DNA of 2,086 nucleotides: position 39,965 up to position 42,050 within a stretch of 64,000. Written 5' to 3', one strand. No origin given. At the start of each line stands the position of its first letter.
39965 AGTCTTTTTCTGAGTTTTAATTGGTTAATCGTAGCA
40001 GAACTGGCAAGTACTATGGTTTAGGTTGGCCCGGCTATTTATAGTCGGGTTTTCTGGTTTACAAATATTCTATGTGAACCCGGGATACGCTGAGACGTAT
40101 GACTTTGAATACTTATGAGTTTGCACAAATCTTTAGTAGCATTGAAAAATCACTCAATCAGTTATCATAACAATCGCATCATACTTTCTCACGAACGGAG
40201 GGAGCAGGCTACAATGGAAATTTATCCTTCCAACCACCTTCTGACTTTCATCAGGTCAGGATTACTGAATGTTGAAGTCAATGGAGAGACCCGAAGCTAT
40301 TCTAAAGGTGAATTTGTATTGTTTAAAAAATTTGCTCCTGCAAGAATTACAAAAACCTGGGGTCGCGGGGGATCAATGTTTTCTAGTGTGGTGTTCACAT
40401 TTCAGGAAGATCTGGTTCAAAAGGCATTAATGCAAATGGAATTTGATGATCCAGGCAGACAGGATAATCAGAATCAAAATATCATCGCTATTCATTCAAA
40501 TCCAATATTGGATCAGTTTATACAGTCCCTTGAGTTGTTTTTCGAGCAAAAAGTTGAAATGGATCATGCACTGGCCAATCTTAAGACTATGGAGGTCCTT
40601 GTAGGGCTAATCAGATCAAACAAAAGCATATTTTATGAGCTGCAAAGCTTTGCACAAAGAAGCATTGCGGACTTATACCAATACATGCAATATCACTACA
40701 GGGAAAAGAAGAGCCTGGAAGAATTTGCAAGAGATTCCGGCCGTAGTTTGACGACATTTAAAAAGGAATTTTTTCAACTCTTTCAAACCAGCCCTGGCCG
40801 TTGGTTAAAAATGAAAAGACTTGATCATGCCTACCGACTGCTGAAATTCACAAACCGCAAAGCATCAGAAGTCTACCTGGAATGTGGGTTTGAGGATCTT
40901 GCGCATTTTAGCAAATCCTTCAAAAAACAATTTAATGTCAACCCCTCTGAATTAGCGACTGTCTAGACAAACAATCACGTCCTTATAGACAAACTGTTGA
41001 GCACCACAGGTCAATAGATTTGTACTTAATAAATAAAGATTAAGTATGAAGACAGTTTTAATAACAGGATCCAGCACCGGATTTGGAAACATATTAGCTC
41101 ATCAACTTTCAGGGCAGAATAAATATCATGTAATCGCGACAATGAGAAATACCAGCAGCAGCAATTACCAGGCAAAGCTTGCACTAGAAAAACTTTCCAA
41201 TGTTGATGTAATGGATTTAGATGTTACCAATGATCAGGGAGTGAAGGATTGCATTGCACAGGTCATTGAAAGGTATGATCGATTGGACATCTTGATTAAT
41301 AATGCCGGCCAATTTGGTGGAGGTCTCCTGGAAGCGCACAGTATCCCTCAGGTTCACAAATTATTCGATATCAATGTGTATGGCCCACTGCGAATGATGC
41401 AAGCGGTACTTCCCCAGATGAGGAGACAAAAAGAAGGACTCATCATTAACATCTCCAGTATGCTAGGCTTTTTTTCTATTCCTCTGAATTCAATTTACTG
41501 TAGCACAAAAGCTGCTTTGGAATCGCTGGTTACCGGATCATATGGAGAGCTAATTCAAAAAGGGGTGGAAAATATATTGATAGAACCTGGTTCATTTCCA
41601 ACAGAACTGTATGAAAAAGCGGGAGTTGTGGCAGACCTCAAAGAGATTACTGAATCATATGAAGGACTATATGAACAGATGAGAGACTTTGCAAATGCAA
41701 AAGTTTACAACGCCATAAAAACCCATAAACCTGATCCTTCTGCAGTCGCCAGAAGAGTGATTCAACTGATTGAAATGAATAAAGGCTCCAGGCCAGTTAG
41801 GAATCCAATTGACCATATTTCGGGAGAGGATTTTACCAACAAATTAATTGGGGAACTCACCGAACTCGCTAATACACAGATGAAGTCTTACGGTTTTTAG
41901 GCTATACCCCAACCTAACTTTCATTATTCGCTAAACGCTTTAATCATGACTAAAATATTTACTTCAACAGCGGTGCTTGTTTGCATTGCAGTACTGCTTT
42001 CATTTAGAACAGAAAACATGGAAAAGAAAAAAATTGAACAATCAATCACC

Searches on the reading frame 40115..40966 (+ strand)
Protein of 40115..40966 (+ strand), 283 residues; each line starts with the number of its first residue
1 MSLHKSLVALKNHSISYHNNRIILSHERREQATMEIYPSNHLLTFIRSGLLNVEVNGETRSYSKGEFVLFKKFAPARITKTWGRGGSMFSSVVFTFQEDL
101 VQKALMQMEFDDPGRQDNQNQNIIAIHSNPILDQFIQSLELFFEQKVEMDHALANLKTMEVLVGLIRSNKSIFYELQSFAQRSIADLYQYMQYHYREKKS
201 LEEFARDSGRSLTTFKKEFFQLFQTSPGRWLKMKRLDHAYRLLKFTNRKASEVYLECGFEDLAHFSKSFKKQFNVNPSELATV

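Call 26: search_protein_families(library=pfam, proteins=[window:40115-40966:+], max_evalue=0.01)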
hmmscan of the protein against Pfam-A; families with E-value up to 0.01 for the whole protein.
window:40115-40966:+ (283 aa): 3 families
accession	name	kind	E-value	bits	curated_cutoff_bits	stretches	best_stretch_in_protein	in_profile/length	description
PF12833.13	HTH_18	-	2.2e-17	63.6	33.6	1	205-280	2-77/80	Helix-turn-helix domain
PF22200.2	ExsA_N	-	4.4e-14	53.4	27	1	41-170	1-129/136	ExsA N-terminal regulatory domain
PF00165.29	HTH_AraC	-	1.3e-09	38.4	26.6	2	255-279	16-39/42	Bacterial regulatory helix-turn-helix proteins, AraC family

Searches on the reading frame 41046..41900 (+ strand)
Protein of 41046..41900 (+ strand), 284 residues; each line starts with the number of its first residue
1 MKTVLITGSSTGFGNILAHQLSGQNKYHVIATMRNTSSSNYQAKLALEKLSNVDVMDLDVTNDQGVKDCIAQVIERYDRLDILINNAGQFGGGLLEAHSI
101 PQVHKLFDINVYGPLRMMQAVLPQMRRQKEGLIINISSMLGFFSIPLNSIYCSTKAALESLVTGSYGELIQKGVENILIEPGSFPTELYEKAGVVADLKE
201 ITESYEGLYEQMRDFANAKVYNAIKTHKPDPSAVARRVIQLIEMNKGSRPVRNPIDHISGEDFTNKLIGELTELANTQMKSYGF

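Call 26: search_protein_families(library=pfam, proteins=[window:41046-41900:+], max_evalue=0.01)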
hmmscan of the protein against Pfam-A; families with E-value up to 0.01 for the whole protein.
window:41046-41900:+ (284 aa): 5 families
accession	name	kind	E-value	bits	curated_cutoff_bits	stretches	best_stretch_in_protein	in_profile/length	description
PF00106.31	adh_short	-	4.9e-41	140.8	26.6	1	2-191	1-189/195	short chain dehydrogenase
PF13561.12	adh_short_C2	-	2e-27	96.8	27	1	11-200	6-192/236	Enoyl-(Acyl carrier protein) reductase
PF08659.16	KR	-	1.5e-13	51.5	22.6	1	3-163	2-161/180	KR domain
PF01370.27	Epimerase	-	6.8e-06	26.1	20.9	1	4-138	1-115/240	NAD dependent epimerase/dehydratase family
PF16363.11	GDP_Man_Dehyd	-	0.00045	20.2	27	1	5-137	1-128/332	GDP-mannose 4,6 dehydratase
